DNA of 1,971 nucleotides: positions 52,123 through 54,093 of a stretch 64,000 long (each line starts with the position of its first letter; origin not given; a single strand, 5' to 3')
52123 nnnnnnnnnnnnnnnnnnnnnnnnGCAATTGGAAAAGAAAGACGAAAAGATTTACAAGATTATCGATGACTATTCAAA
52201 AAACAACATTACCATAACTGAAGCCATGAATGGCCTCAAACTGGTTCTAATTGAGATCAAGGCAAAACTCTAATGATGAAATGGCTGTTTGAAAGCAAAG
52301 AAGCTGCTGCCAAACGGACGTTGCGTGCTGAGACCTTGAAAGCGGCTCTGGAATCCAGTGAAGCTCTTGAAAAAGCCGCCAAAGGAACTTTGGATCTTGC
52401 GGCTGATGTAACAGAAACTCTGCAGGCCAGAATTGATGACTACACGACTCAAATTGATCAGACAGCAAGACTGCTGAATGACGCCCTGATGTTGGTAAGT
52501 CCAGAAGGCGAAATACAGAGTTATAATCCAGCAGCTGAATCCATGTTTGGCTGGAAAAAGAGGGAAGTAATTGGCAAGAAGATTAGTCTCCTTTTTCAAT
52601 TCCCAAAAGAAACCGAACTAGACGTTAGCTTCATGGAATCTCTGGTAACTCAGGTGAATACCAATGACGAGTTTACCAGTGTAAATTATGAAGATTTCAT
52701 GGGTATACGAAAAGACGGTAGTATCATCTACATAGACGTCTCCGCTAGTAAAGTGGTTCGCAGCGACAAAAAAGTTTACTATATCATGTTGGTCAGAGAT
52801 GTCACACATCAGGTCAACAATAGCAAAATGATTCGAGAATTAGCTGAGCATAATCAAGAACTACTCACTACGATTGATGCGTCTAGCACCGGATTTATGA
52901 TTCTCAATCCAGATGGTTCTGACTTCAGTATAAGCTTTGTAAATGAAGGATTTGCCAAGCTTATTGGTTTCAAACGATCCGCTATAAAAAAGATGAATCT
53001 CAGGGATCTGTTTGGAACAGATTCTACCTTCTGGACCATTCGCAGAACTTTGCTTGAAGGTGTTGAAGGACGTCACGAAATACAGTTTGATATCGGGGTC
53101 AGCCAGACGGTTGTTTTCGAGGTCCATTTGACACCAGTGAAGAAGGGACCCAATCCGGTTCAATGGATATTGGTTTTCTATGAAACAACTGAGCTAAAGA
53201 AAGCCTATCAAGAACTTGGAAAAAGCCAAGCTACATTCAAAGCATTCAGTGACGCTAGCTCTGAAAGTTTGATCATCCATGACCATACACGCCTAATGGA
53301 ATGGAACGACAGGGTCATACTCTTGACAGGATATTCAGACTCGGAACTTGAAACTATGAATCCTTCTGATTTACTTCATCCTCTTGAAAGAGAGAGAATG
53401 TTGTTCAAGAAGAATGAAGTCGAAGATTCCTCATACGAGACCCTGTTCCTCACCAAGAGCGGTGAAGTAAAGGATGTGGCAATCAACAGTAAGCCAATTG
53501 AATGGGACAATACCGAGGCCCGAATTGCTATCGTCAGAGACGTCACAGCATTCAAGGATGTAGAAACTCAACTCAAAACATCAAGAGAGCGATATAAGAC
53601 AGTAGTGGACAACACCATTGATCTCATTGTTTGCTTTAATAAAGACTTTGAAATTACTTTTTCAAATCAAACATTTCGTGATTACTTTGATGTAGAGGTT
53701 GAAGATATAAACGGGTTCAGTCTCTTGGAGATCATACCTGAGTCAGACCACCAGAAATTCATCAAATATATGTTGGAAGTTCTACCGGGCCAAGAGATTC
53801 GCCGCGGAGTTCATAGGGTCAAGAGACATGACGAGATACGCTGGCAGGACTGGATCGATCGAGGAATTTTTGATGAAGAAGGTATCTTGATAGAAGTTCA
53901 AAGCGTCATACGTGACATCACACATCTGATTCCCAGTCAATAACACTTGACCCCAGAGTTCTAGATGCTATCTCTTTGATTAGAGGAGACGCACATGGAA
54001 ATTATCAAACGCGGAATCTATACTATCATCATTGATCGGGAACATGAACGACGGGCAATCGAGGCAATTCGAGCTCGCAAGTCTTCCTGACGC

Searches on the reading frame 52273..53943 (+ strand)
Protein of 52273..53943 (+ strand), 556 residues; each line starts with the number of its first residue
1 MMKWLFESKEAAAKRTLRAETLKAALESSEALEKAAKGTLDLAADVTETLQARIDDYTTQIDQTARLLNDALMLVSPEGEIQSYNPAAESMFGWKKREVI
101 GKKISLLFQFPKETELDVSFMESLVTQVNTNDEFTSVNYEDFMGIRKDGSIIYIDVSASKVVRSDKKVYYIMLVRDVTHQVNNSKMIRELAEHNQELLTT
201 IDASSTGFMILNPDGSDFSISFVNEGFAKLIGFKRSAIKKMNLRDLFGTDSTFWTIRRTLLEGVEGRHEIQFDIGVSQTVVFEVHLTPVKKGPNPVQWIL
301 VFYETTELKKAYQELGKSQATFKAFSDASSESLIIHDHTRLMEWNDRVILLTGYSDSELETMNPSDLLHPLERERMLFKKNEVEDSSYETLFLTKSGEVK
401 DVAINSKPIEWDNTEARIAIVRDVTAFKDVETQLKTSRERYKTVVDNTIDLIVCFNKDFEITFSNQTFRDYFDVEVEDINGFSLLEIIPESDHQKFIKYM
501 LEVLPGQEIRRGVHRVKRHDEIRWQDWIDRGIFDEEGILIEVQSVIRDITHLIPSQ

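Call 3: search_protein_families(library=pfam, proteins=[window:52273-53943:+], max_evalue=1)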
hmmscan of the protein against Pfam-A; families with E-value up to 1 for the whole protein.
window:52273-53943:+ (556 aa): 7 families
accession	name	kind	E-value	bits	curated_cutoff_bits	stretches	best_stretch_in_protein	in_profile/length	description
PF13426.13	PAS_9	-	1.3e-42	144.7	27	4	70-178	2-102/103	PAS domain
PF00989.32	PAS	-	6.1e-31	107.2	22.6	4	68-177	10-113/113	PAS fold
PF08448.16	PAS_4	-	5.8e-25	88.1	23.1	3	445-550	1-106/110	PAS fold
PF13188.13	PAS_8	-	7.2e-20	70.6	21.8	4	68-113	10-53/65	PAS domain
PF08447.18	PAS_3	-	2.4e-16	60.2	25.6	3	342-418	2-85/89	PAS fold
PF24820.1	Diguanyl_cycl_sensor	-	0.00023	21.5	28.1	1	67-165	4-100/109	Diguanylate cyclase-like sensor domain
PF12860.13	PAS_7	-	0.0019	18.8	27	0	452-489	8-46/115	PAS fold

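Call 4: search_protein_families(library=phrogs, proteins=[window:52273-53943:+], max_evalue=0.01)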
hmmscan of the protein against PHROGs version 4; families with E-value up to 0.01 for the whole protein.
window:52273-53943:+ (556 aa): 1 family
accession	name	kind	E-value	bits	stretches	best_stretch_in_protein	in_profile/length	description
phrog_5982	-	unknown function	9.1e-05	21.5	0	30-182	459-596/1030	-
